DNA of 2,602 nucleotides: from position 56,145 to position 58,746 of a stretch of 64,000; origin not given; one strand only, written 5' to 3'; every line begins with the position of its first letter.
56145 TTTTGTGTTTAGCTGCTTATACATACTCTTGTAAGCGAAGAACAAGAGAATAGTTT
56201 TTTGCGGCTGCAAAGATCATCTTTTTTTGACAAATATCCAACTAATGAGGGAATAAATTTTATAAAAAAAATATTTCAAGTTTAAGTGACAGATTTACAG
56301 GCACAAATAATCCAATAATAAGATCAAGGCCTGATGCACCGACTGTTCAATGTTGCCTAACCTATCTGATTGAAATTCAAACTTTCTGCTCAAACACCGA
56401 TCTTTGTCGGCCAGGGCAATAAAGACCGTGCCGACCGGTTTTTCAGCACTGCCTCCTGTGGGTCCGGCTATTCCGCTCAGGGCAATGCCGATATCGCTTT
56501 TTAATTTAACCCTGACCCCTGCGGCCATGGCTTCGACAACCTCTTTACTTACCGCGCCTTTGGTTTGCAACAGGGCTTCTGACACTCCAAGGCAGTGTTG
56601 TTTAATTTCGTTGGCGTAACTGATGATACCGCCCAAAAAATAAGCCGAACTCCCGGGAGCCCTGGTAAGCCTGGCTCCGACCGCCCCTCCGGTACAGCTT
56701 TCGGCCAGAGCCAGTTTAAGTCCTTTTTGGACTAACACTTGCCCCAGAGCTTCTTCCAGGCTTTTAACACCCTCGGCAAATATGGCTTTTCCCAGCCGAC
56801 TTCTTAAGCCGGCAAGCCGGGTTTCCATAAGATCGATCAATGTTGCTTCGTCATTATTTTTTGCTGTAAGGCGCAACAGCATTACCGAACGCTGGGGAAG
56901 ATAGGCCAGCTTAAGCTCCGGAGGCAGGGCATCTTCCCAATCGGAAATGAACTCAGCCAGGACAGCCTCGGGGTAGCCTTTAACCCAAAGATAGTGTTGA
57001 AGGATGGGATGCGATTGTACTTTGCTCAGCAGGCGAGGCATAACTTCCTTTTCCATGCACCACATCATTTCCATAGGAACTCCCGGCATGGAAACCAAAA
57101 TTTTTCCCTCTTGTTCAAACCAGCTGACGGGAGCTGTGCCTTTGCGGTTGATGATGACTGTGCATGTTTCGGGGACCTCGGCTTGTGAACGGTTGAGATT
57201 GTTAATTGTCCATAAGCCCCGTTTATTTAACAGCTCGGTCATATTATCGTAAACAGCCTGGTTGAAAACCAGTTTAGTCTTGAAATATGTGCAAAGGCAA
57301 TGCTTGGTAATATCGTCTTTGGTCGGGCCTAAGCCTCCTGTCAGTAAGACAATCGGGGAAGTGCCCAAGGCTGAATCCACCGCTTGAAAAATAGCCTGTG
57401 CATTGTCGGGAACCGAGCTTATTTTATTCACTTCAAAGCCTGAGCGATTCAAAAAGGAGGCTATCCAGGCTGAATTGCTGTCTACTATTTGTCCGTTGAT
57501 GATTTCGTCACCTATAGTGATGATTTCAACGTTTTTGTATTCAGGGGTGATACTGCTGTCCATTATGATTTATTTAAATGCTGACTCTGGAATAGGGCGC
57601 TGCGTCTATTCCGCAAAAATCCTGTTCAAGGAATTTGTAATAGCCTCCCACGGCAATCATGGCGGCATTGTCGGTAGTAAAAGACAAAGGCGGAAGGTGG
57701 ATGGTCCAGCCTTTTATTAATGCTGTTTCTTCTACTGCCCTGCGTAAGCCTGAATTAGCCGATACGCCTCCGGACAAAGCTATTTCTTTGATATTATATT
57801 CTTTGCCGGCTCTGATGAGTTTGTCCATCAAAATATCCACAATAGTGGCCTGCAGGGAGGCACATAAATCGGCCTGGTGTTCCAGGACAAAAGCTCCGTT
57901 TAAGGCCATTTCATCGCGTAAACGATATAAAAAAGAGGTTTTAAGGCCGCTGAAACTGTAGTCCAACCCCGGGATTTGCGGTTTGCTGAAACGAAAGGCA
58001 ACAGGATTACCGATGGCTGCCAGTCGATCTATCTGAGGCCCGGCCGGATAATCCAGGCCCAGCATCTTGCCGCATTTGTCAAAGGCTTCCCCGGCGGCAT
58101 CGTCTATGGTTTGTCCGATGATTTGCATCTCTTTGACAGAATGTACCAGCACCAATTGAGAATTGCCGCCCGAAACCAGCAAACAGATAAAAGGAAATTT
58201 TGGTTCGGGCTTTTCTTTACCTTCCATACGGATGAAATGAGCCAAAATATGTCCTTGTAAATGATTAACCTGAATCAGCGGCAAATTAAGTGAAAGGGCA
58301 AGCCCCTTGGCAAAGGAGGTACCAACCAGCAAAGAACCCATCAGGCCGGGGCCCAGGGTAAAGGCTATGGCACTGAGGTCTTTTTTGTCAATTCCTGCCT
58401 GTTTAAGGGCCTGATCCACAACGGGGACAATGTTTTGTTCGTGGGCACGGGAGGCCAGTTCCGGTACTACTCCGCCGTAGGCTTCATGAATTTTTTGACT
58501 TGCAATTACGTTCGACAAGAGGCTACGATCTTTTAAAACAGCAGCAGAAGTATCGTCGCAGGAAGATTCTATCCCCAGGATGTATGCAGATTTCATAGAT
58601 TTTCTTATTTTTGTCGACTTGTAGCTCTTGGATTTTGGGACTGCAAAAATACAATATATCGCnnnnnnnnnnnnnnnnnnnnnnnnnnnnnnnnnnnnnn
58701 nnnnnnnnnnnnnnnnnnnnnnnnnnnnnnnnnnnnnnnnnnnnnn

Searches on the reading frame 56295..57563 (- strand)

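Call 36: search_protein_families(library=pfam, proteins=[window:56295-57563:-], max_evalue=0.00001)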
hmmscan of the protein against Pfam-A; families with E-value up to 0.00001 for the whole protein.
window:56295-57563:- (422 aa): 3 families
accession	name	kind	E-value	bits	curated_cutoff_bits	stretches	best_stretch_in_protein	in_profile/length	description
PF02464.23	CinA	-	3.7e-56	189.5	23.5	1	267-419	2-154/155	Competence-damaged protein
PF00994.29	MoCF_biosynth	-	3.4e-32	111.5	26.6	1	13-178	1-142/144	Probable molybdopterin binding domain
PF18146.6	CinA_KH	-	4.1e-09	36.8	27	1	191-263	3-73/73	Damage-inducible protein CinA KH domain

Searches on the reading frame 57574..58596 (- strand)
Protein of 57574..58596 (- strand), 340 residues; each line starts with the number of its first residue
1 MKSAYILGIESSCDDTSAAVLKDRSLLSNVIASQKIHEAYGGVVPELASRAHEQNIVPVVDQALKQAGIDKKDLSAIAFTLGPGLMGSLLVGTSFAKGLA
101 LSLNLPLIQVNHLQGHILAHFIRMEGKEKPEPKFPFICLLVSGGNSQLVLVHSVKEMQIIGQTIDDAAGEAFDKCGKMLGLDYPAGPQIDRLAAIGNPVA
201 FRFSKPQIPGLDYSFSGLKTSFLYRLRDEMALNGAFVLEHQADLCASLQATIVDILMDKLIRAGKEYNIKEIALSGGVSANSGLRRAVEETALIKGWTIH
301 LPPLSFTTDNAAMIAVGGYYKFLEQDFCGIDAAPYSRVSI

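Call 36: search_protein_families(library=pfam, proteins=[window:57574-58596:-], max_evalue=0.00001)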
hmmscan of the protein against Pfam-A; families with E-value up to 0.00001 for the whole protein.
window:57574-58596:- (340 aa): 1 family
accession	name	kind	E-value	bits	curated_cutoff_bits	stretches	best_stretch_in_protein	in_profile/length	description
PF00814.31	TsaD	-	4.2e-94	315.6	24.8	1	26-315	2-263/264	tRNA N6-adenosine threonylcarbamoyltransferase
